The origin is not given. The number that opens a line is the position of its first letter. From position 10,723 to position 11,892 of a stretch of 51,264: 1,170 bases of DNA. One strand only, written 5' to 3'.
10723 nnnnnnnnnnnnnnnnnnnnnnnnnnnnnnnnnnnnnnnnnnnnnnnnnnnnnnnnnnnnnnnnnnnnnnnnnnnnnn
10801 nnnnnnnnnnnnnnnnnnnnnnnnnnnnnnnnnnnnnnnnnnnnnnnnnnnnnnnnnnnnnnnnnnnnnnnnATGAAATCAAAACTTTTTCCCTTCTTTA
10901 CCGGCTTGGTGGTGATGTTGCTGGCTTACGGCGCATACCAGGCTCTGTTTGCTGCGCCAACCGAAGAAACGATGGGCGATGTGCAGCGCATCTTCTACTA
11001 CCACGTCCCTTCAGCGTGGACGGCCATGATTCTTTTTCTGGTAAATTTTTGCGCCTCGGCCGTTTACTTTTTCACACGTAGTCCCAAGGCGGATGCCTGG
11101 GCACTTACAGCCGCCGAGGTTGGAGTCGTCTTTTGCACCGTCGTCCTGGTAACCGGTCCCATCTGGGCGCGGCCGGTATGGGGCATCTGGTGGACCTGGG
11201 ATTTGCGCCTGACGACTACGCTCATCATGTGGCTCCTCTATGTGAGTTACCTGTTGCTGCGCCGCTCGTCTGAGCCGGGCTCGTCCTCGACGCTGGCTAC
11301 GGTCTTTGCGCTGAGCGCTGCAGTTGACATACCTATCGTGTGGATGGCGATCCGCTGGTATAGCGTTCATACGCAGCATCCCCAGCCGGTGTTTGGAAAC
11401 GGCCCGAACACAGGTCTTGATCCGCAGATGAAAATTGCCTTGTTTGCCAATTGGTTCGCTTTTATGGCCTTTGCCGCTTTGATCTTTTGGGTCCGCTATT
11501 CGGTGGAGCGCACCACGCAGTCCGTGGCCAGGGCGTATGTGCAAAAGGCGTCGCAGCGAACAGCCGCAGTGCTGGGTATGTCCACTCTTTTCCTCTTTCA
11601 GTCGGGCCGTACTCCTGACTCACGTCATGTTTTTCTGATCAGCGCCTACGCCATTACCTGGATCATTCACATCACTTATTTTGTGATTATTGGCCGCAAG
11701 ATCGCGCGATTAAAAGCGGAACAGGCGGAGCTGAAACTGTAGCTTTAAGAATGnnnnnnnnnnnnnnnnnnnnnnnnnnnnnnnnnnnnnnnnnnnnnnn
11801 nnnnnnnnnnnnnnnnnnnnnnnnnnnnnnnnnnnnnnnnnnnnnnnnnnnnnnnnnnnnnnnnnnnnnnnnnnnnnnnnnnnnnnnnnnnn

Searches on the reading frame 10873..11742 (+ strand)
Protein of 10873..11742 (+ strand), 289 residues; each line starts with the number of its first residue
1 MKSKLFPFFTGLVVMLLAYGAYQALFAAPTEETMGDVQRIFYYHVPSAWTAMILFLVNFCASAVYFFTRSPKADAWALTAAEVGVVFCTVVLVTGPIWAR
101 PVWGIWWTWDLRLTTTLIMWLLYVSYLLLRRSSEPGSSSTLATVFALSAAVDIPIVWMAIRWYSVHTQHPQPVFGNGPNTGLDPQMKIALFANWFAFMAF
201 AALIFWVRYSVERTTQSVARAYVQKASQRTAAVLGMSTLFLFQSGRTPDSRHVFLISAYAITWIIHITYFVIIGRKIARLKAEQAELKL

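Call 3: search_protein_families(library=pfam, proteins=[window:10873-11742:+], max_evalue=1)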
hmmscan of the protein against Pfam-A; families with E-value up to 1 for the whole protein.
window:10873-11742:+ (289 aa): 3 families
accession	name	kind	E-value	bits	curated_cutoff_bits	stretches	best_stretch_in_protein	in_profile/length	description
PF01578.25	Cytochrom_C_asm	-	2.7e-25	89.7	29.9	1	15-164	48-208/212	Cytochrome C assembly protein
PF07284.16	BCHF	-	0.025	15.1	25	1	52-129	26-104/139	2-vinyl bacteriochlorophyllide hydratase (BCHF)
PF07954.16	DUF1689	-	0.81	10.5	25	0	188-242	29-83/148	Protein of unknown function (DUF1689)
